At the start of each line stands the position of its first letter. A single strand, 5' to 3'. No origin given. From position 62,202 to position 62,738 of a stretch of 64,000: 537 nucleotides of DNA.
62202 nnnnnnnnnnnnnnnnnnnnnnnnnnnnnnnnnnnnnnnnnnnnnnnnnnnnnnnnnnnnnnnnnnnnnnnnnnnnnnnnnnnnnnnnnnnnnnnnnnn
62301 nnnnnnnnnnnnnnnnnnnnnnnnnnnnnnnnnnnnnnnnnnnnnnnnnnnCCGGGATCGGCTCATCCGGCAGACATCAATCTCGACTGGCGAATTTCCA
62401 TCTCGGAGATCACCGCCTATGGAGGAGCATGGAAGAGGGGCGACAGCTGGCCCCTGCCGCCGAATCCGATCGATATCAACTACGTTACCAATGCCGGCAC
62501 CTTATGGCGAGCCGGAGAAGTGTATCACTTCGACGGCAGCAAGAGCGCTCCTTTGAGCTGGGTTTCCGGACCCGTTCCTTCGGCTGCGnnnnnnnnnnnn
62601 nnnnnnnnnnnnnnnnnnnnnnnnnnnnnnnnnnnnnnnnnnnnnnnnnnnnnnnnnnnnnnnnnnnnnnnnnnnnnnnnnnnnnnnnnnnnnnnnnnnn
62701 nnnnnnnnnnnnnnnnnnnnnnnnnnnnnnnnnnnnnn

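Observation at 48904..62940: Uncharacterised ~80-aa module shared between the IPT/TIG protein (N-terminal) and the giant He_PIG/DUF11 protein (two C-terminal copies)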

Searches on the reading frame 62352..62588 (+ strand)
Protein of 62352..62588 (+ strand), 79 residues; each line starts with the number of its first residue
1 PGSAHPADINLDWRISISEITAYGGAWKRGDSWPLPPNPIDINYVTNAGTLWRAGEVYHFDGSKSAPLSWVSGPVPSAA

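Call 53: predict_structure(alignment_id=A5)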
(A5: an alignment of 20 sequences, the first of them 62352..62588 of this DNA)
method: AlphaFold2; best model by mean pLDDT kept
length: 79 residues; sequences in the alignment: 20
mean_pLDDT: 81.2   pTM: 0.66
mean pLDDT of the five models: 81.2, 78.0, 75.8, 73.6, 73.0
residues with pLDDT >= 90: 13; 70-90: 51; 50-70: 13; < 50: 2
segments of 3 or more residues with pLDDT < 50: none
pLDDT, mean of each block of 10 residues (from residue 1): 62 85 91 81 89 88 82 71
secondary structure, 60 per line:
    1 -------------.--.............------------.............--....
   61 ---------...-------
elements in order: H17-29 H42-54 E57-60 E70-72

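Call 56: fold_search(model_id=the predicted structure, library=pdb)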
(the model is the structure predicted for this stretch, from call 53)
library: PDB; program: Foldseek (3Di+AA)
matches with E <= 10: 3; with E <= 0.001: 0
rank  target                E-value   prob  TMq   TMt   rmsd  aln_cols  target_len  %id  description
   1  4zy7_B                7.3e+00  0.02  0.35  0.25   9.4        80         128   14  Crystal structure of a Mycobacterial protein (released 2016-05-25)
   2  2k36_MODEL_1_A        7.8e+00  0.03  0.24  0.14   8.6        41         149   20  Structure ensemble Backbone and side-chain 1H, 13C, and 15N Chemical Shift Assignments, 1H-15N RDCs and 1H-1H  (released 2008-10-28)
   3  8urw_C                9.6e+00  0.01  0.15  0.03  11.7        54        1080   13  Cyanobacterial RNA polymerase elongation complex with NusG and CTP (released 2023-12-27)

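Call 62: search_protein_families(library=pfam, alignment_id=A5, max_evalue=10)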
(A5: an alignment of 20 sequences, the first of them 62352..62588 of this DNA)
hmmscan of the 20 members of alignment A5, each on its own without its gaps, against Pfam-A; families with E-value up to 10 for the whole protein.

A. member 1, window:62352-62588:+ (79 aa): 0 families

B. families by the number of members that match (of 20 scanned): 3 families
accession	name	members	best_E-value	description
PF23333.1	VWC2L_1st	2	0.047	VWC2L-like, N-terminal domain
PF21471.3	Reelin_subrepeat-B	2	0.11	Reelin subrepeat B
PF22516.1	PreP_C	1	0.083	PreP C-terminal domain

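Call 68: find_homologous_proteins(query=A5, max_evalue=0.001)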
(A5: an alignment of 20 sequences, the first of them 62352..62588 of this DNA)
Query A5 (20 sequences) (79 aa, profile of the alignment): 34 proteins with E <= 0.001 among 608 candidates.
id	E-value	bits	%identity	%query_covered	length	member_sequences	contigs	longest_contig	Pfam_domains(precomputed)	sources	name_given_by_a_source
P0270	1.8e-30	122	64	85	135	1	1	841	-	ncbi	-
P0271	2.2e-30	122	62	86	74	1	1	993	-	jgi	jgi:hypothetical protein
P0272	1.3e-29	120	59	96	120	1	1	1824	-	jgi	jgi:hypothetical protein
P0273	3.0e-28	115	54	91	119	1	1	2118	-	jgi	-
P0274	3.6e-28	115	61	77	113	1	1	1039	-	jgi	jgi:hypothetical protein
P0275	6.4e-28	114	63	85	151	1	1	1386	PF13385.14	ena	-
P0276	8.5e-28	114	53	90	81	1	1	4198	-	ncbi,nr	ncbi:MAG: hypothetical protein HC887_07090 [Desulfobacteraceae bacterium]|nr:hypothetical protein [D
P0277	1.3e-26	110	54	89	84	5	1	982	-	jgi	jgi:hypothetical protein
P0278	5.1e-25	105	55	95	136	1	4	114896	-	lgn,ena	-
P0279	8.8e-25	104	50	96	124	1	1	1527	-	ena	-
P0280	8.7e-24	101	53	75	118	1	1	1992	-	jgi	jgi:hypothetical protein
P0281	5.4e-22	95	51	86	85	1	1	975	-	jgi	-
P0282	6.1e-21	92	46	84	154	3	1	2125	PF07679.23,PF13895.13,PF13927.13,PF00047.32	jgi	jgi:hypothetical protein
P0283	2.6e-20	90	60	66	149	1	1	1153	-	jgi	-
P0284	2.6e-20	90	47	89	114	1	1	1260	-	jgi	jgi:hypothetical protein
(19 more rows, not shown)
